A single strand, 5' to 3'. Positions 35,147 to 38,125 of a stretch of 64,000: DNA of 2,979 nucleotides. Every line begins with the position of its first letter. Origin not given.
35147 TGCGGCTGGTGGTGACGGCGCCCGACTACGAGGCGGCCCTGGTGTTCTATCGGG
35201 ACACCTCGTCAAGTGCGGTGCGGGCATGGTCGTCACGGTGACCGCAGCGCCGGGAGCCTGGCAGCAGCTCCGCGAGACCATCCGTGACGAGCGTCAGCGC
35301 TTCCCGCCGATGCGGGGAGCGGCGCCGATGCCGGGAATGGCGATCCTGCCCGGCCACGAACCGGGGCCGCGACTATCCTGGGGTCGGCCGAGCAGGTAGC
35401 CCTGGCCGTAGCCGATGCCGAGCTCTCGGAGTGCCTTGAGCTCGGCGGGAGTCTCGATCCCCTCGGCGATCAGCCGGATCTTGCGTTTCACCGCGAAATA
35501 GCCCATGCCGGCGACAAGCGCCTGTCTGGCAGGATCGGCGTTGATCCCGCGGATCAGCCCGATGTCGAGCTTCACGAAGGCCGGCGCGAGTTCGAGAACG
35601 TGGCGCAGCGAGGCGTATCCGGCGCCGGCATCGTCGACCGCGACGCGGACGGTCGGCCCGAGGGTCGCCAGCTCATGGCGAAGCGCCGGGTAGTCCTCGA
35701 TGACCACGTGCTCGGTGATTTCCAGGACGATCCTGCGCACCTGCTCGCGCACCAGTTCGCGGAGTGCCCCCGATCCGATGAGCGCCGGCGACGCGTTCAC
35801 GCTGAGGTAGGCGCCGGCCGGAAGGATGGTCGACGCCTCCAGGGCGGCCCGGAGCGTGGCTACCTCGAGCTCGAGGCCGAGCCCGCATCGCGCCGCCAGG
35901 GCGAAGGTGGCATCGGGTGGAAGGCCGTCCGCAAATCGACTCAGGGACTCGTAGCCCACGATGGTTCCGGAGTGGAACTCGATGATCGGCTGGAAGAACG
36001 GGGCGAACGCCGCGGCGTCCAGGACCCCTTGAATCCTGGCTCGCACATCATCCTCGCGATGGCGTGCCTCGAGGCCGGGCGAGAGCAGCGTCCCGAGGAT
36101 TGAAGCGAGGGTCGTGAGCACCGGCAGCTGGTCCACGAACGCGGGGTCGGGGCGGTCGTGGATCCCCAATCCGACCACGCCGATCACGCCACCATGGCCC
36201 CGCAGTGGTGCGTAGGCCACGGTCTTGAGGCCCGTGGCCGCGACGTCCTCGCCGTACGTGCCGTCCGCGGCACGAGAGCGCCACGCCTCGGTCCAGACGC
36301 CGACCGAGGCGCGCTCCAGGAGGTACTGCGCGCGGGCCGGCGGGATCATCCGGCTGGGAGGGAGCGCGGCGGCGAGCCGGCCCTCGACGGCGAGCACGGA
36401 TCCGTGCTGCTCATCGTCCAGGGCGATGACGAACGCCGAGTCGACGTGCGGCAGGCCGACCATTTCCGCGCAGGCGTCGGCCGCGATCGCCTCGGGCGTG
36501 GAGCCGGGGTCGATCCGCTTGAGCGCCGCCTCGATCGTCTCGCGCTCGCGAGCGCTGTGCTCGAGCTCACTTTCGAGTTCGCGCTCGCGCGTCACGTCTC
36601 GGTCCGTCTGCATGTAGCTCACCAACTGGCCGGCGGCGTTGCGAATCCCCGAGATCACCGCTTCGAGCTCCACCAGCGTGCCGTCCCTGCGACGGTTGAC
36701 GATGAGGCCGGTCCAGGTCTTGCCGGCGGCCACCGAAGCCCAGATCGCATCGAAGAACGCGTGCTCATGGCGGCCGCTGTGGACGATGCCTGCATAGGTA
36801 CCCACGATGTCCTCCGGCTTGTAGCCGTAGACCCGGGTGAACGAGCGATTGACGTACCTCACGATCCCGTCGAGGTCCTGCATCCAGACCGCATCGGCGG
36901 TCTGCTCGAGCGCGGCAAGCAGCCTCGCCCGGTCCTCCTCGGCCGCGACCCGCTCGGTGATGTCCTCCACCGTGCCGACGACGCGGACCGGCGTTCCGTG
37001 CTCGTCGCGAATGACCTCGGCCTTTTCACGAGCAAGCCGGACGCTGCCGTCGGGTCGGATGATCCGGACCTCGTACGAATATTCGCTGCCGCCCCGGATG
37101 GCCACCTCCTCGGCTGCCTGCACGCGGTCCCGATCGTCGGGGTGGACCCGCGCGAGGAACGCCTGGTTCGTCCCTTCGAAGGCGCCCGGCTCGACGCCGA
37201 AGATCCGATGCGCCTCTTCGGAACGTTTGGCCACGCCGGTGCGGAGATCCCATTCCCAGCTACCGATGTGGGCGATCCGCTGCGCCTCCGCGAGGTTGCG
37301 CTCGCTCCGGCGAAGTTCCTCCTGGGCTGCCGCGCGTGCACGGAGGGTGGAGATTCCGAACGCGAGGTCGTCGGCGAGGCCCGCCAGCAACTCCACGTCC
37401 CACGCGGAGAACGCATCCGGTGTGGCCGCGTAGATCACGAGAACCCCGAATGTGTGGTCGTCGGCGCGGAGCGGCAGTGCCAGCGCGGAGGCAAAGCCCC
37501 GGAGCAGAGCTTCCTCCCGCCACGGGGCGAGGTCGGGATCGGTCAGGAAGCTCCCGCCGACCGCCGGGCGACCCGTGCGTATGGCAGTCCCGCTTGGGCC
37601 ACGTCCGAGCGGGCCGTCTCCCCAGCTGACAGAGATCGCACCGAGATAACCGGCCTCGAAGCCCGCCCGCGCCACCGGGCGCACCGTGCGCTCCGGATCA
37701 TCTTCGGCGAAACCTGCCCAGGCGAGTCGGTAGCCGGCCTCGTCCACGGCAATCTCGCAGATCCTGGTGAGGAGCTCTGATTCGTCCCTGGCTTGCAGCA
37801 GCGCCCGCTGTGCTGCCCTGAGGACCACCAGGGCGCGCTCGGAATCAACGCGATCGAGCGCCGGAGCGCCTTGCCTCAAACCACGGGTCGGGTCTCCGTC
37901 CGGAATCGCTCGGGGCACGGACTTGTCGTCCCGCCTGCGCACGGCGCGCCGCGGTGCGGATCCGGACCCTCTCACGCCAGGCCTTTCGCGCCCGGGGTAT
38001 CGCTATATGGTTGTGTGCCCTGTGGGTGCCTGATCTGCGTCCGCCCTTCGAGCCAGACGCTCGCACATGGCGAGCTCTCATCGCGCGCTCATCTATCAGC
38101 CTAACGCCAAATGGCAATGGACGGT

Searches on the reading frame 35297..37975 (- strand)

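Call 87: search_protein_families(library=pfam, proteins=[window:35297-37975:-], max_evalue=0.000001)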
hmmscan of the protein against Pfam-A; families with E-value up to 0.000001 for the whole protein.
window:35297-37975:- (893 aa): 8 families
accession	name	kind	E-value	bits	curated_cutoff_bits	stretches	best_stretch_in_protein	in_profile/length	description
PF00563.25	EAL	-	1e-40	140.1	31.3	1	648-865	4-236/236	EAL domain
PF08447.18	PAS_3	-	6.3e-33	113.3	25.6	2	252-336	5-89/89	PAS fold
PF13185.12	GAF_2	-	2.1e-28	99.6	28.6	1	62-208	1-135/136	GAF domain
PF13426.13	PAS_9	-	1.5e-21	77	27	2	361-462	2-102/103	PAS domain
PF00989.32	PAS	-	1.7e-20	73.6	22.6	2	352-455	3-107/113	PAS fold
PF01590.32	GAF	-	2e-13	51.4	22.4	1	115-206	38-131/133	GAF domain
PF08448.16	PAS_4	-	9e-13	48.9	23.1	1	356-466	1-110/110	PAS fold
PF13492.12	GAF_3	-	2.8e-12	47.6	27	1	153-209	73-128/129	GAF domain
